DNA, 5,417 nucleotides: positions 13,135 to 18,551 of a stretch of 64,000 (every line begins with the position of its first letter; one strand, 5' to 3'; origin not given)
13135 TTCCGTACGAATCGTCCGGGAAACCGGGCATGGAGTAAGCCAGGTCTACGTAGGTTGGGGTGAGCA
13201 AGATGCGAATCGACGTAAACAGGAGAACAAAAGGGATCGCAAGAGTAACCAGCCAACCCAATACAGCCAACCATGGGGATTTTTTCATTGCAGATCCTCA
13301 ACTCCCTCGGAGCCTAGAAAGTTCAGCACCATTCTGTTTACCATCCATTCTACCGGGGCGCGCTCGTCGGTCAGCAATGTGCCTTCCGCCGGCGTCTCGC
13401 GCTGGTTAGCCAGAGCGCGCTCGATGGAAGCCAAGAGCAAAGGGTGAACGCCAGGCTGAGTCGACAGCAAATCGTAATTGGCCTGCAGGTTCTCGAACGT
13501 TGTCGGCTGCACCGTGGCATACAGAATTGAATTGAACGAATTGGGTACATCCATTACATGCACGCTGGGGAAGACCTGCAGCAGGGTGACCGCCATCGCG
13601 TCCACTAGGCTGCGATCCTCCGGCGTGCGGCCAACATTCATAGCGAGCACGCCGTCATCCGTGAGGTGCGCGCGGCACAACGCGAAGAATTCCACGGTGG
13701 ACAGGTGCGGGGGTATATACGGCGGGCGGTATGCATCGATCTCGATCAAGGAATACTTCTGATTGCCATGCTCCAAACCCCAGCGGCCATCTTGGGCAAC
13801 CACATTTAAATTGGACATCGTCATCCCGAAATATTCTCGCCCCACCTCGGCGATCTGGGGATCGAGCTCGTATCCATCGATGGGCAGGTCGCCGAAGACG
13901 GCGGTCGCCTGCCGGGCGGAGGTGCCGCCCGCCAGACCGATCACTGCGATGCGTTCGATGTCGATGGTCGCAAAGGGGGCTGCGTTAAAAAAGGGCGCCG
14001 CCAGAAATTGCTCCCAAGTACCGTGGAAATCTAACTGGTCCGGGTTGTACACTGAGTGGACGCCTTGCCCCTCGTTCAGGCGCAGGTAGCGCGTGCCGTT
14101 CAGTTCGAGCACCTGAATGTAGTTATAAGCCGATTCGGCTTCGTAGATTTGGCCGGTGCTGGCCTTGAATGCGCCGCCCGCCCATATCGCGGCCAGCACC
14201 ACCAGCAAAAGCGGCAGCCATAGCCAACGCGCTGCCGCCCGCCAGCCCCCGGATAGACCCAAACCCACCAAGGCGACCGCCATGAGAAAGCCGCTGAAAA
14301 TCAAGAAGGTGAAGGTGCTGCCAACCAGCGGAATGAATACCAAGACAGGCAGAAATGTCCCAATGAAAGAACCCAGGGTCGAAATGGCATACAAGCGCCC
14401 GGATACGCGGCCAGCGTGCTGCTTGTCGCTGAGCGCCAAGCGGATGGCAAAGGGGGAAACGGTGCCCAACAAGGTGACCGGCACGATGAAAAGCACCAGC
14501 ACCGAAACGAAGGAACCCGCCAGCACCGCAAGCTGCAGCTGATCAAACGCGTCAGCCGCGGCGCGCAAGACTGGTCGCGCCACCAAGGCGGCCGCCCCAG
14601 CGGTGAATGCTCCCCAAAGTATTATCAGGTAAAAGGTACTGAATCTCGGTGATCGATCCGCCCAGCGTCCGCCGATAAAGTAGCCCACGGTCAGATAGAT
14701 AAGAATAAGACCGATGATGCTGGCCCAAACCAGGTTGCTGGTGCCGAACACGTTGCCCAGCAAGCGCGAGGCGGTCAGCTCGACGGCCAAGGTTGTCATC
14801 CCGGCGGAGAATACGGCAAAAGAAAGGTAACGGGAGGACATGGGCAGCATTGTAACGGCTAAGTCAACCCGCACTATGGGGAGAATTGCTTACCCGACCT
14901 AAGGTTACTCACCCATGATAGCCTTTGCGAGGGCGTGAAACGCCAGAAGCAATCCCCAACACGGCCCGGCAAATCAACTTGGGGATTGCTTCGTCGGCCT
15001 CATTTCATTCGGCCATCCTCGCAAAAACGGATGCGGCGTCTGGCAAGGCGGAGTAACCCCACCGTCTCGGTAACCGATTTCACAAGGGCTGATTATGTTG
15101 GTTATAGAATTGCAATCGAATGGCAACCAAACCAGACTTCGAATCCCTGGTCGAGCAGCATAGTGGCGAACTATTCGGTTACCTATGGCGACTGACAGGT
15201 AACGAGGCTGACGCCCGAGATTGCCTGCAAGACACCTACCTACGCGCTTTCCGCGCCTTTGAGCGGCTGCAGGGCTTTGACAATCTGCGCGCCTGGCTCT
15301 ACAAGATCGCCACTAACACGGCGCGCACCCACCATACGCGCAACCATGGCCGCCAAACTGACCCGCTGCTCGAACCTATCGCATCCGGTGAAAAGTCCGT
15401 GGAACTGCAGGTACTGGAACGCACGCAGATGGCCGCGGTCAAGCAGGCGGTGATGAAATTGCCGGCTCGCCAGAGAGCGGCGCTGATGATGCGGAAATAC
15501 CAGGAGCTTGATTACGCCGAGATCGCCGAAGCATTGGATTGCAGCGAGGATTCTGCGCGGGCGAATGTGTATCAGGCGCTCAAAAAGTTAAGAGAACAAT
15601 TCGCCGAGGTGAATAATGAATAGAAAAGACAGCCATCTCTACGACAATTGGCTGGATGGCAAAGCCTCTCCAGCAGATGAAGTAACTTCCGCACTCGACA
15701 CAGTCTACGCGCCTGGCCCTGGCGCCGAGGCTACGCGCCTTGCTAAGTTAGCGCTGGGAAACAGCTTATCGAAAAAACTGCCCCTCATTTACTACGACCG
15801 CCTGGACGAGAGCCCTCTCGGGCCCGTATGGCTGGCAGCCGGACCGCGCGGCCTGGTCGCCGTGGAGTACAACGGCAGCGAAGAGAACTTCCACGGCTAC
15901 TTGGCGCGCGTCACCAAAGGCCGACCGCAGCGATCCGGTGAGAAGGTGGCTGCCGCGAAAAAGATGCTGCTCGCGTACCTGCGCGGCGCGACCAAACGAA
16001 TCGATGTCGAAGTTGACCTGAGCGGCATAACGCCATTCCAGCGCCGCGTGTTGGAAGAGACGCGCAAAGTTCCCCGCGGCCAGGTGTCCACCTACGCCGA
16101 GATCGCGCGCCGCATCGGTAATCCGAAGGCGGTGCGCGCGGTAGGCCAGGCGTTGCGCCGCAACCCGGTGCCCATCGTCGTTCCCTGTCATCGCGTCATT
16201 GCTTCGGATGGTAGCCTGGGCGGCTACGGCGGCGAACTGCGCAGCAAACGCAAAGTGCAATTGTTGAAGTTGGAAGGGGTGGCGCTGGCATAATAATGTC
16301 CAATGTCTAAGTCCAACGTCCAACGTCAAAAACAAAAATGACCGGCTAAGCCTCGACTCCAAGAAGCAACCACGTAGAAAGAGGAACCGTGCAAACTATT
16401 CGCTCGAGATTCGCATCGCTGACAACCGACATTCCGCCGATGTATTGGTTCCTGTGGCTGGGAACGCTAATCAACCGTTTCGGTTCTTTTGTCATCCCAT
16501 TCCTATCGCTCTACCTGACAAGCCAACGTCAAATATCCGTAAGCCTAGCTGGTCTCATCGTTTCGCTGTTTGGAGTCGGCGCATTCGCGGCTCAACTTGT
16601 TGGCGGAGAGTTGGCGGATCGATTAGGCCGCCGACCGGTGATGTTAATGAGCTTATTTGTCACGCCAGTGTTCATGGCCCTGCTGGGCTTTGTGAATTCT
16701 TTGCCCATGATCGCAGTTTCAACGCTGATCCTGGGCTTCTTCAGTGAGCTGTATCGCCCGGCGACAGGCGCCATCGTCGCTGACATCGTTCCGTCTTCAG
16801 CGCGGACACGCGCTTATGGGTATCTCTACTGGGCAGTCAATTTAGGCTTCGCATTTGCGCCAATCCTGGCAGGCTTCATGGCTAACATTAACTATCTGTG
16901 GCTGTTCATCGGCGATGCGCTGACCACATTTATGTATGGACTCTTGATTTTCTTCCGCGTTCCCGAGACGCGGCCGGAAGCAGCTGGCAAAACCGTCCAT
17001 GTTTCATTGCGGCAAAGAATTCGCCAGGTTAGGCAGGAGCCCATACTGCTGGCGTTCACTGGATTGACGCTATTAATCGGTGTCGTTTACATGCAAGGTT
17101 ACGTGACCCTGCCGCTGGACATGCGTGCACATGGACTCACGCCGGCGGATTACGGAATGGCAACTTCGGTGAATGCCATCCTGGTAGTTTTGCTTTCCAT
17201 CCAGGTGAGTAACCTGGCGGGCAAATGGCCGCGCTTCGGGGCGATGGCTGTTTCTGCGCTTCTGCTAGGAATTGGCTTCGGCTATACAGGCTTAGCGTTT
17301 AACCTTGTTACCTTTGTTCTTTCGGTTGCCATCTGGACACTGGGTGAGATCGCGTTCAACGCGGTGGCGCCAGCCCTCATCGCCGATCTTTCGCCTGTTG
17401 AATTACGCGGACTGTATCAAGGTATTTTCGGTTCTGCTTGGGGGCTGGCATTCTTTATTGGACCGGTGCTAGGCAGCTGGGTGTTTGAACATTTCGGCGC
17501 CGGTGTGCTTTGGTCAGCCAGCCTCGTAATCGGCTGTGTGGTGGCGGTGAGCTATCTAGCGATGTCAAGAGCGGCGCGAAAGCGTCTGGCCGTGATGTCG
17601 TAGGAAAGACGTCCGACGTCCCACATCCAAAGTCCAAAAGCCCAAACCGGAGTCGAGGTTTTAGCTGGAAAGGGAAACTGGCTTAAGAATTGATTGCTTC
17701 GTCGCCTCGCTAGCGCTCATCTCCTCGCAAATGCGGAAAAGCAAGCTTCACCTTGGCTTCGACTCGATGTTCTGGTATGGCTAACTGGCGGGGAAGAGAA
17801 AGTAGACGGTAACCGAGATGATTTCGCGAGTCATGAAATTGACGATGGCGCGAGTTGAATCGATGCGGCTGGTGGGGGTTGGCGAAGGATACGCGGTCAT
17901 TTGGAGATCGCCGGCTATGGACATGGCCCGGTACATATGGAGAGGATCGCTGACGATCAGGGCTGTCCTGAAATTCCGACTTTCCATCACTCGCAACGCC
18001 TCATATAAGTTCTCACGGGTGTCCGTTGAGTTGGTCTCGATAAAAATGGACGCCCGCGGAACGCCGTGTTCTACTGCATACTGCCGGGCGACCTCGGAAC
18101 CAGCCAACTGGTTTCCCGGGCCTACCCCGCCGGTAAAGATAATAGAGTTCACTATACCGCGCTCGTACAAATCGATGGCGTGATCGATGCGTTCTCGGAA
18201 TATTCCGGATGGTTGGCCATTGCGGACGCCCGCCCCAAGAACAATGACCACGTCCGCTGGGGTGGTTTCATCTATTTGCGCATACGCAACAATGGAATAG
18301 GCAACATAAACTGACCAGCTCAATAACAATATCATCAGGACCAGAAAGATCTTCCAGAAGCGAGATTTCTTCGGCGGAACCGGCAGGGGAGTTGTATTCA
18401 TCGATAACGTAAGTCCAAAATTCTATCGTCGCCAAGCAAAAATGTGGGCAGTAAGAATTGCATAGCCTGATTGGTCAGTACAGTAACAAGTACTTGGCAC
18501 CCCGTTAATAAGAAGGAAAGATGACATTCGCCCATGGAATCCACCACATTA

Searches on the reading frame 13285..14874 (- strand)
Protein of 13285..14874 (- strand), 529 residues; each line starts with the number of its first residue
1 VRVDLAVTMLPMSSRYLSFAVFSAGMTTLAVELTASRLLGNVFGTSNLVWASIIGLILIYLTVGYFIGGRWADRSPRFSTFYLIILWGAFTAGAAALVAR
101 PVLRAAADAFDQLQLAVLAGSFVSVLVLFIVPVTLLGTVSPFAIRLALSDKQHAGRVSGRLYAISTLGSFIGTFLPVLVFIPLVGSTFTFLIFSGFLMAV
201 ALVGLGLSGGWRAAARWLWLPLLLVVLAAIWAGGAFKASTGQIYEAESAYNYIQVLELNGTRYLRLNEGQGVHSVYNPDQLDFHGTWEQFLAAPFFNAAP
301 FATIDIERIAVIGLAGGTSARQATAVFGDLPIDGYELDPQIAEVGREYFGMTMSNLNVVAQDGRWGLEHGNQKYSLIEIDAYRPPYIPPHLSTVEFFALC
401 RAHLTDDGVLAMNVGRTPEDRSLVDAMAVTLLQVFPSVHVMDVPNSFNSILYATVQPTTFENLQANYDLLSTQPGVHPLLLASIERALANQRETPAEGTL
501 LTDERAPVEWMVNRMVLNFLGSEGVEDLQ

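Call 29: search_protein_families(library=pfam, proteins=[window:13285-14874:-])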
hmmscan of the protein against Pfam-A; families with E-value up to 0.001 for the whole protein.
window:13285-14874:- (529 aa): 1 family
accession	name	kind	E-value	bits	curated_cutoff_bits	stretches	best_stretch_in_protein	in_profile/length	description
PF01564.23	Spermine_synth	-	4e-05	23.7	22.9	1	336-441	49-161/186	Spermine/spermidine synthase domain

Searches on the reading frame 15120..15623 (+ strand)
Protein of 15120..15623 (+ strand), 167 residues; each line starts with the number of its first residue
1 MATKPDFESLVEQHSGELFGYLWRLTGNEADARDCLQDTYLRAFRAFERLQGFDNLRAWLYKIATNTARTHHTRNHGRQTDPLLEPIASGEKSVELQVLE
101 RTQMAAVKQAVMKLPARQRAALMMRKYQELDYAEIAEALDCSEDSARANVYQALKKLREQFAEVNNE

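Call 29: search_protein_families(library=pfam, proteins=[window:15120-15623:+])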
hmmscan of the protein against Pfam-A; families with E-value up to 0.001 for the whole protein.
window:15120-15623:+ (167 aa): 3 families
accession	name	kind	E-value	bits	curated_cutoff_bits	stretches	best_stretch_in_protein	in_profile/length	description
PF08281.18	Sigma70_r4_2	-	2.7e-15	56.2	25.7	1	106-157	3-54/54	Sigma-70, region 4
PF04542.20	Sigma70_r2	-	4e-15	55.8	24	1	10-75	1-68/71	Sigma-70 region 2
PF04545.22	Sigma70_r4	-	7.5e-10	38.6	24.1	1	112-159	3-50/50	Sigma-70, region 4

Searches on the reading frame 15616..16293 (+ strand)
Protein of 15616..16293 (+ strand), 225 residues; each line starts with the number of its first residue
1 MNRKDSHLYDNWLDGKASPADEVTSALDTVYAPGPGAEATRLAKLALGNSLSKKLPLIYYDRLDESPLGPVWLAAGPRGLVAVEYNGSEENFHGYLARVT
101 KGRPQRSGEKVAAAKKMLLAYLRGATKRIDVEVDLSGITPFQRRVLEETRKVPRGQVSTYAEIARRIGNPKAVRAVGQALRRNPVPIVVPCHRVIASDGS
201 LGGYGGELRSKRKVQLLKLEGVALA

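Call 29: search_protein_families(library=pfam, proteins=[window:15616-16293:+])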
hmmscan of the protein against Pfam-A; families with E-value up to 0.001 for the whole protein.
window:15616-16293:+ (225 aa): 1 family
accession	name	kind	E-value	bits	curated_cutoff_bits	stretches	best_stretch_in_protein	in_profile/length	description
PF01035.26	DNA_binding_1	-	9.6e-34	115.5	27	1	140-222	1-81/81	6-O-methylguanine DNA methyltransferase, DNA binding domain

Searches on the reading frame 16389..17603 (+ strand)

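Call 29: search_protein_families(library=pfam, proteins=[window:16389-17603:+])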
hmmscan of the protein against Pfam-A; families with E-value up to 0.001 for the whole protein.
window:16389-17603:+ (404 aa): 2 families
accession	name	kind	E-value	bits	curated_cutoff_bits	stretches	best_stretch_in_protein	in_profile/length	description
PF07690.21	MFS_1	-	2e-53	182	33.4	2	22-242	1-226/347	Major Facilitator Superfamily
PF00083.30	Sugar_tr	-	2.7e-11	43.5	22.3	1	48-188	41-190/452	Sugar (and other) transporter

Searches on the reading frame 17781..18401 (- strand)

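Call 29: search_protein_families(library=pfam, proteins=[window:17781-18401:-])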
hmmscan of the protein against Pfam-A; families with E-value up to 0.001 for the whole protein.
window:17781-18401:- (206 aa): 1 family
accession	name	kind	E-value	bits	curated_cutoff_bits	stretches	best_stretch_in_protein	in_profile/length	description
PF02698.23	DUF218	-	1.2e-28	100.1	27.6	1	50-195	1-132/133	DUF218 domain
